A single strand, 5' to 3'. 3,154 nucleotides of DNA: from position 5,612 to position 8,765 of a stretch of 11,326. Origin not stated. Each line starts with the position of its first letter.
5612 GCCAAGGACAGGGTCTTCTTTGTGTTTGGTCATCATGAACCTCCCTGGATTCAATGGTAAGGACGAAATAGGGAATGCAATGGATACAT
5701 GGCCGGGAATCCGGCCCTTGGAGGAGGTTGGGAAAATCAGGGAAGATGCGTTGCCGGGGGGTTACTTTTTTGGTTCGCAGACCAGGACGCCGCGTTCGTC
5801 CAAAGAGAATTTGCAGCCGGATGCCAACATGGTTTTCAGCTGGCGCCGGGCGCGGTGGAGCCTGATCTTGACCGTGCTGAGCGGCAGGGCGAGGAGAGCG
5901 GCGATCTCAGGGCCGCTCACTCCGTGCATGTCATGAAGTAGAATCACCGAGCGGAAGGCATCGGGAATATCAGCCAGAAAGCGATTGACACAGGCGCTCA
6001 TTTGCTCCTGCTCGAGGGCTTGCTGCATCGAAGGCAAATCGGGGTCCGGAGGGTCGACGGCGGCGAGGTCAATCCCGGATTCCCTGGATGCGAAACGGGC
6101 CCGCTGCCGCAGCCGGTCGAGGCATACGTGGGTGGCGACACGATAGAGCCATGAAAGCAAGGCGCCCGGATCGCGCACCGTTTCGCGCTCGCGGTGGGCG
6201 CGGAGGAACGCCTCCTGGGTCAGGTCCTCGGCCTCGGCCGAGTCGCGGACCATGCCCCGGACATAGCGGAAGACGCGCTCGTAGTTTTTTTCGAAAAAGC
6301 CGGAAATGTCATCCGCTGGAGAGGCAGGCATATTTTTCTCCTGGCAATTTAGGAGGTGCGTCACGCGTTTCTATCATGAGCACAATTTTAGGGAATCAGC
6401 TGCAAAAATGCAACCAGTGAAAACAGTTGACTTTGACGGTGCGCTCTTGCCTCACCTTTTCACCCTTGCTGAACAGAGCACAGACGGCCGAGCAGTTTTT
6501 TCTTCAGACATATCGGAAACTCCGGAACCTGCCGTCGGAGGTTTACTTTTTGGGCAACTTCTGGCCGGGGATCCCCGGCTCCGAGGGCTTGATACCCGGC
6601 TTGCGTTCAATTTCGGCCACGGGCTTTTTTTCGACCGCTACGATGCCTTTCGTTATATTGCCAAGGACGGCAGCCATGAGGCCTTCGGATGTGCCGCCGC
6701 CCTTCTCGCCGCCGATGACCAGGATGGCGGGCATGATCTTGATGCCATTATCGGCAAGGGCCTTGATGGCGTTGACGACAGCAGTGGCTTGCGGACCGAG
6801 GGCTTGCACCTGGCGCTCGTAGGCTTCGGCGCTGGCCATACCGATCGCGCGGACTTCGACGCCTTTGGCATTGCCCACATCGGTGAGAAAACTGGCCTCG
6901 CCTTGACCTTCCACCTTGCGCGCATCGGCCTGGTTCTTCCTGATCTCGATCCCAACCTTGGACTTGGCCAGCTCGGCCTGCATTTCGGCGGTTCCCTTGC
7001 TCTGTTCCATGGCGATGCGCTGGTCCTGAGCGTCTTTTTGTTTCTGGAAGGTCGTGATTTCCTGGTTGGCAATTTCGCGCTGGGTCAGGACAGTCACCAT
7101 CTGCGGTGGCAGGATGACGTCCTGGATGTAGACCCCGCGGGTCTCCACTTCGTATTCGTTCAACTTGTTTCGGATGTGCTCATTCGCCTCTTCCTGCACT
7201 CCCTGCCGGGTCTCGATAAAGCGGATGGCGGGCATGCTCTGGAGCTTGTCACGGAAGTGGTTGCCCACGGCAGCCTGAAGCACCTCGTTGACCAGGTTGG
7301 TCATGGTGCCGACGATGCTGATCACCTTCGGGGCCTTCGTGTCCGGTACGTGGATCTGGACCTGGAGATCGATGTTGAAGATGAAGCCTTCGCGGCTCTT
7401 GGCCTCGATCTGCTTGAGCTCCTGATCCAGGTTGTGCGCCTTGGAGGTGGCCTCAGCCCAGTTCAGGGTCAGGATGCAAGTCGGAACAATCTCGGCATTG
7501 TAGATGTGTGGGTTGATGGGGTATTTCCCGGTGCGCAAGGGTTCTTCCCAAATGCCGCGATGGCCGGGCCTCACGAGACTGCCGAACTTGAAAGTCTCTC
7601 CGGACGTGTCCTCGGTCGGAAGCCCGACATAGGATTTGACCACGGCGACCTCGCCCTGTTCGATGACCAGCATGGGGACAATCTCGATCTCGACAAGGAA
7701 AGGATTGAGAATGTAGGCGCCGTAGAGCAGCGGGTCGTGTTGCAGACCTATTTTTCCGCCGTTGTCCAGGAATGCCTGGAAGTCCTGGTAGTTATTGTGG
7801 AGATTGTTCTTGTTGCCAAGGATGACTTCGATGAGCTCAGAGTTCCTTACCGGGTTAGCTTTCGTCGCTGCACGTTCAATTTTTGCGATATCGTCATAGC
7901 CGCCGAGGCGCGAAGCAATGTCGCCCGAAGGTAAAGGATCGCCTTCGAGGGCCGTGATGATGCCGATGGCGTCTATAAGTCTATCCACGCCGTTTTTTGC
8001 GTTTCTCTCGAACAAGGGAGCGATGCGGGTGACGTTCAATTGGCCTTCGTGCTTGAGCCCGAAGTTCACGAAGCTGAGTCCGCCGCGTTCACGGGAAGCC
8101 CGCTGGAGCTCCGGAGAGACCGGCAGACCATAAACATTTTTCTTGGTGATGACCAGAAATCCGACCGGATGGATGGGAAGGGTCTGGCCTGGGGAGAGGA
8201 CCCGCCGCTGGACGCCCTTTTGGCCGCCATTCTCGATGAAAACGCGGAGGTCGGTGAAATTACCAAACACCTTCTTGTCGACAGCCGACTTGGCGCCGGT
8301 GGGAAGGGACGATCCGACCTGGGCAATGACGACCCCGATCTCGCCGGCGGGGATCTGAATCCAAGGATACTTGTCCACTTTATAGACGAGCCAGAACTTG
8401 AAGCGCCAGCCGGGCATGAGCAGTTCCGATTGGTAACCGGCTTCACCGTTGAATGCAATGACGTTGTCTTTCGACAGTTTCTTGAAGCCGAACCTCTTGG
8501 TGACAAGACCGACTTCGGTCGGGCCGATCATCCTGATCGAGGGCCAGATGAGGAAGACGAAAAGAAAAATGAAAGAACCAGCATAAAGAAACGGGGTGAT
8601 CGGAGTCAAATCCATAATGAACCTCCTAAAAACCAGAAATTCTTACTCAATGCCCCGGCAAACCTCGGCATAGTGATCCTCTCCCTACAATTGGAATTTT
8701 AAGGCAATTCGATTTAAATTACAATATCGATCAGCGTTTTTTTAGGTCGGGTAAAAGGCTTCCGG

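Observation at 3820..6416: ECF sigma cluster with no anti-sigma: sigma + CMD(CxxC) + ICMT-like + NQO1-like, possibly sigma-54 driven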

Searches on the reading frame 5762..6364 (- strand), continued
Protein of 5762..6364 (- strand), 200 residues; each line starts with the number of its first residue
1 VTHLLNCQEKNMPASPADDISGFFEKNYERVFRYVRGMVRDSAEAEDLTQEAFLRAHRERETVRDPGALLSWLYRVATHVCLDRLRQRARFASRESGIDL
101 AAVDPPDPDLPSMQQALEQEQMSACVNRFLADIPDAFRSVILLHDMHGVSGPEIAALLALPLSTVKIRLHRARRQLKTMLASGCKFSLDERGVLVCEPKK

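Call 38: search_dna_similar(query=window:5762-6331:-, collection=plasmids, mode=protein, max_rows=25)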
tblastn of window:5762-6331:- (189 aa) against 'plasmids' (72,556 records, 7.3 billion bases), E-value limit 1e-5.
Records with a match: 1999; places in all: 2096; records where one place covers at least 80% of the query: 1747.
Best place of each record, by identity: <60% 1999.
By first word of the organism name: Klebsiella 1004; Rhizobium 230; Salmonella 90; Sinorhizobium 83; Citrobacter 80; Enterobacter 59; Escherichia 42; Bacillus 27; Streptomyces 26; Rhodococcus 22; and 121 more.
By predicted mobility (MOB-suite, as given by PLSDB): conjugative 1227; non-mobilizable 564; mobilizable 208.
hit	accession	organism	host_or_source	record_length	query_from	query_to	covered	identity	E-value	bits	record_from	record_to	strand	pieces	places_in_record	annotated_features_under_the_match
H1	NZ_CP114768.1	Hymenobacter canadensis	whole organism,lake water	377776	3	174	91%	34.5%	2e-15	80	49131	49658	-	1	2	sigma-70 family RNA polymerase sigma factor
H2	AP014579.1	Burkholderia sp. RPE67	Riptortus pedestris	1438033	6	183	94%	33.0%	5e-15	79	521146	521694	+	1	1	RNA polymerase, sigma-24 subunit, ECF subfamily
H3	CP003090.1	Burkholderia sp. YI23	-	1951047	6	183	94%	33.0%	1e-14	78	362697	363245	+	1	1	RNA polymerase, sigma-24 subunit, ECF subfamily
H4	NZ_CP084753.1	Roseateles sp. XES5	Xenopus laevis,bacterial culture,swab ...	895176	3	169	88%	34.7%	2e-14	77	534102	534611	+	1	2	RNA polymerase sigma factor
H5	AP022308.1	Burkholderia sp. SFA1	-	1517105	8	183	93%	32.8%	2e-14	77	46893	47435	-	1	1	RNA polymerase sigma factor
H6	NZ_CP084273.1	Caballeronia grimmiae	Leptoglossus zonatus,Cell culture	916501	9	183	93%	33.0%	1e-15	81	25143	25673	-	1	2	RNA polymerase sigma factor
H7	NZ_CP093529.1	Shinella zoogloeoides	-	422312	3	169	88%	34.3%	2e-17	86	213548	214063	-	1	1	RNA polymerase sigma factor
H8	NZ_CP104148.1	Sinorhizobium medicae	Trigonella foenum-graecum,cell culture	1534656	2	169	89%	33.5%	4e-19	91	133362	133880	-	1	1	none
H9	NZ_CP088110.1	Sinorhizobium medicae WSM1115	cell culture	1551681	2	169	89%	33.5%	4e-19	91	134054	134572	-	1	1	none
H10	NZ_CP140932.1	Sinorhizobium medicae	Medicago lupulina,whole organism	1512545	3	169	88%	33.7%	9e-20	93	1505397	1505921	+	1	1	none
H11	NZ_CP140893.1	Sinorhizobium medicae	Medicago lupulina,whole organism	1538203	3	169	88%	33.7%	9e-20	93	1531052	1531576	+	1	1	none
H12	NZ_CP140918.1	Sinorhizobium medicae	Medicago lupulina,whole organism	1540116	3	169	88%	33.7%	9e-20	93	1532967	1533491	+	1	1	none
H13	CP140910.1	Sinorhizobium medicae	Medicago lupulina,whole organism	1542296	3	169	88%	33.7%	9e-20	93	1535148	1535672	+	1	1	RNA polymerase sigma factor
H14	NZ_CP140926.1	Sinorhizobium medicae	Medicago lupulina,whole organism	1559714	3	169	88%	33.7%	9e-20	93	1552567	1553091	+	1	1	none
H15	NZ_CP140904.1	Sinorhizobium medicae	Medicago lupulina,whole organism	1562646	3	169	88%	33.7%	9e-20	93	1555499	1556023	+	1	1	none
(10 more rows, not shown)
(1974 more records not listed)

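Call 54: search_solved_structures(query=window:5762-6331:-, max_evalue=0.00001)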
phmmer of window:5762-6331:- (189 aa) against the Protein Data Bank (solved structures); distinct sequences matched with E-value up to 0.00001: 20.
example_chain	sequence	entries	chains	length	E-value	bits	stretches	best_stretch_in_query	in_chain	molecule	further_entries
9m9d_F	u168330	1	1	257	1.6e-22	83.3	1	15-171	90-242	ECF RNA polymerase sigma factor SigE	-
9m9e_F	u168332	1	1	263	1.7e-22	83.2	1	15-171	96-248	ECF RNA polymerase sigma factor SigE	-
9m98_F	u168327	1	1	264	1.7e-22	83.2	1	15-171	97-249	ECF RNA polymerase sigma factor SigE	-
6jcy_F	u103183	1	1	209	4.1e-19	72.2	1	21-173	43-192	ECF RNA polymerase sigma factor SigH,ECF RNA polymerase sigma factor SigE,ECF RNA polymera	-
8z6g_B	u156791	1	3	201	6.2e-18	68.3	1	19-169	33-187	RNA polymerase sigma factor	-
6in7_B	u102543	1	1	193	6.7e-18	68.2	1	19-166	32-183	RNA polymerase sigma-H factor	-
5wuq_A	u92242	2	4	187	2.3e-17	66.5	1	13-169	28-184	ECF RNA polymerase sigma factor SigW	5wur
5zx2_F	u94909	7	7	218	2e-15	60.2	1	21-173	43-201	ECF RNA polymerase sigma factor SigH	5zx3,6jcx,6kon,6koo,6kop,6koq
1or7_A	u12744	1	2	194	1.5e-14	57.3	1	30-165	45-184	RNA polymerase sigma-E factor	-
6jbq_F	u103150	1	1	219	2.2e-14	56.8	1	30-165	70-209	ECF RNA polymerase sigma-E factor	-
7qh5_A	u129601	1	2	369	1.4e-12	50.9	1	23-88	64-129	RNA polymerase sigma factor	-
6dv9_F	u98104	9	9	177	6.7e-12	48.7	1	11-169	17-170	ECF RNA polymerase sigma factor SigL | RNA polymerase sigma factor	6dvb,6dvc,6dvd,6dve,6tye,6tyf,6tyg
4nqw_A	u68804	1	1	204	2.6e-11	46.8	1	10-169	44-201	ECF RNA polymerase sigma factor SigK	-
5fgm_A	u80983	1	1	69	1.1e-08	38.2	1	115-170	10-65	ECF RNA polymerase sigma factor SigR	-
4cxf_A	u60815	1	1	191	4.6e-08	36.2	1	31-170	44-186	RNA POLYMERASE SIGMA FACTOR CNRH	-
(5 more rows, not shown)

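Call 62: predict_structure(alignment_id=A3)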
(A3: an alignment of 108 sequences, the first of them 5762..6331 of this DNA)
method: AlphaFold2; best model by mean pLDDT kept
length: 189 residues; sequences in the alignment: 108
mean_pLDDT: 82.5   pTM: 0.77
mean pLDDT of the five models: 82.5, 79.5, 78.4, 75.4, 74.8
residues with pLDDT >= 90: 98; 70-90: 54; 50-70: 11; < 50: 26
segments of 3 or more residues with pLDDT < 50: 1-4, 91-110
pLDDT, mean of each block of 10 residues (from residue 1): 53 92 97 97 89 84 95 91 63 46 43 79 96 92 95 98 93 86 80
secondary structure, 60 per line:
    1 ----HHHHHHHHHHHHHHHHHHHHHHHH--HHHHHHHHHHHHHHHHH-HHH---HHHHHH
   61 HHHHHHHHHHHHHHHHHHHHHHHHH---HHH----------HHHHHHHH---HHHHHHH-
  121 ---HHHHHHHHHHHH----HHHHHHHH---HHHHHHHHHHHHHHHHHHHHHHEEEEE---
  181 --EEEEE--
elements in order: H5-28 H31-47 H55-85 H102-109 H113-119 H124-135 H140-147 H151-172 E173-177 E183-187

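Call 65: fold_search(model_id=the predicted structure, library=pdb)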
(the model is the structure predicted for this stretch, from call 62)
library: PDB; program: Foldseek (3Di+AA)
matches with E <= 10: 287; with E <= 0.001: 27
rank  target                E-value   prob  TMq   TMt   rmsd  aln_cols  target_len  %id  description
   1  5wuq_B                4.4e-07  1.00  0.39  0.46  14.0       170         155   27  Crystal structure of SigW in complex with its anti-sigma RsiW, a zinc binding form (released 2017-03-29)
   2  5wuq_A                4.9e-07  1.00  0.38  0.45  14.4       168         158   27  Crystal structure of SigW in complex with its anti-sigma RsiW, a zinc binding form (released 2017-03-29)
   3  9m9e_F                1.3e-06  1.00  0.37  0.39  25.1       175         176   31  Structural Basis of Pausing During Transcription Initiation in Mycobacterium tuberculosis (released 2026-01-14)
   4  5wur_A                1.4e-06  1.00  0.39  0.46  14.2       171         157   26  Crystal structure of SigW in complex with its anti-sigma RsiW, an oxdized form (released 2017-03-29)
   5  6kon_F                1.8e-06  1.00  0.35  0.37  29.7       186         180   26  Mycobacterium tuberculosis initial transcription complex comprising sigma H and 5'-OH RNA of 5 nt (released 2020-03-11)
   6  9m98_F                1.9e-06  1.00  0.36  0.42  30.3       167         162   31  Structural Basis of Pausing During Transcription Initiation in Mycobacterium tuberculosis (released 2026-01-14)
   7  6kop_F                3.7e-06  1.00  0.35  0.41  30.3       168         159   27  Mycobacterium tuberculosis initial transcription complex comprising sigma H and 5'-OH RNA of 9 nt (released 2020-03-11)
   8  6jcx_F                3.9e-06  1.00  0.35  0.35  29.8       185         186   25  Mycobacterium tuberculosis transcription initiation complex with ECF sigma factor sigma H and 6nt RNA (released 2019-05-29)
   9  9m9d_F                4.3e-06  1.00  0.35  0.41  30.4       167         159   32  Structural Basis of Pausing During Transcription Initiation in Mycobacterium tuberculosis (released 2026-01-14)
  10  5uxx_A                9.3e-06  1.00  0.43  0.50  15.4       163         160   20  Co-crystal structure of the sigma factor RpoE in complex with the anti-sigma factor NepR from Bartonella quintana (released 2018-02-28)
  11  5zx2_F                9.3e-06  1.00  0.34  0.37  29.2       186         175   26  Mycobacterium tuberculosis RNA polymerase transcription initiation complex with ECF sigma factor sigma H and 7nt RNA (released 2019-03-20)
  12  5uxx_C                9.8e-06  1.00  0.43  0.49  15.4       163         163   20  Co-crystal structure of the sigma factor RpoE in complex with the anti-sigma factor NepR from Bartonella quintana (released 2018-02-28)
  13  6koo_F                9.8e-06  1.00  0.33  0.35  29.7       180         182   24  Mycobacterium tuberculosis initial transcription complex comprising sigma H and 5'-OH RNA of 7 nt (released 2020-03-11)
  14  7qh5_A                1.3e-05  1.00  0.39  0.25  16.3       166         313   30  The crystal structure of the sigma factor SigG1 from Streptomyces tsukubaensis NRRL18488 (released 2022-12-21)
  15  6jcy_F                1.6e-05  1.00  0.34  0.39  30.2       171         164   29  Mycobacterium tuberculosis RNA polymerase transcription initiation open complex with a chimeric ECF sigma factor sigH/ (released 2019-05-29)
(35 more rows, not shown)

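Call 78: search_protein_representatives(alignment_id=A3)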
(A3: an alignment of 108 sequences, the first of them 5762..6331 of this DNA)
Query: 108 sequences, 189 profile positions. Proteins with E-value up to 0.001 (for the whole library): 349256; up to 1e-10: 105173; up to 1e-30: 230. The best 150 are listed.
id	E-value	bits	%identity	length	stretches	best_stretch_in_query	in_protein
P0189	9.6e-75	266.6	-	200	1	6-188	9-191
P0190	5.4e-71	254.3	-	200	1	5-183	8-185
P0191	7.2e-69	247.4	-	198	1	12-188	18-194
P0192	2.6e-67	242.3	-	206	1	7-188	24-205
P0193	6.1e-67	241.1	-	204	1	15-188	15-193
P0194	2.3e-64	232.7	-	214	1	6-187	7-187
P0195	2.9e-63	229.2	-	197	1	8-188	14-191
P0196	8.6e-63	227.6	-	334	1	15-188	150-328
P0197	2.6e-61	222.8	-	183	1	10-188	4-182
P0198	2.8e-60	219.4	-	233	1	8-188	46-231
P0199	5.2e-60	218.5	-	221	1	10-187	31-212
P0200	2.4e-58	213.1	-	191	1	11-188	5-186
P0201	3.7e-58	212.5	-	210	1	19-188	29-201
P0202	1.3e-57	210.7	-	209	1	18-189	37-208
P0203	8.3e-57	208.1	-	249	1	5-188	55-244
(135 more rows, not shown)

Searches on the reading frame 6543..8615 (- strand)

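Call 4: search_protein_families(library=pfam, proteins=[window:6543-8615:-], max_evalue=0.01)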
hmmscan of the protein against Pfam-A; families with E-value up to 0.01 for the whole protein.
window:6543-8615:- (690 aa): 2 families
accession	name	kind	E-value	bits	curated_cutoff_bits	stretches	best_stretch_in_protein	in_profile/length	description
PF01145.31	Band_7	-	5.9e-19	69.2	23.6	1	317-529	2-166/176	SPFH domain / Band 7 family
PF13421.11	Band_7_1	-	0.0034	17.5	24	1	431-513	118-206/211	SPFH domain-Band 7 family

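Call 5: search_protein_families(library=ncbifam, proteins=[window:6543-8615:-], max_evalue=0.001)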
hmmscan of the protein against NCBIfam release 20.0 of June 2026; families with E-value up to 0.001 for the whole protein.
window:6543-8615:- (690 aa): 0 families
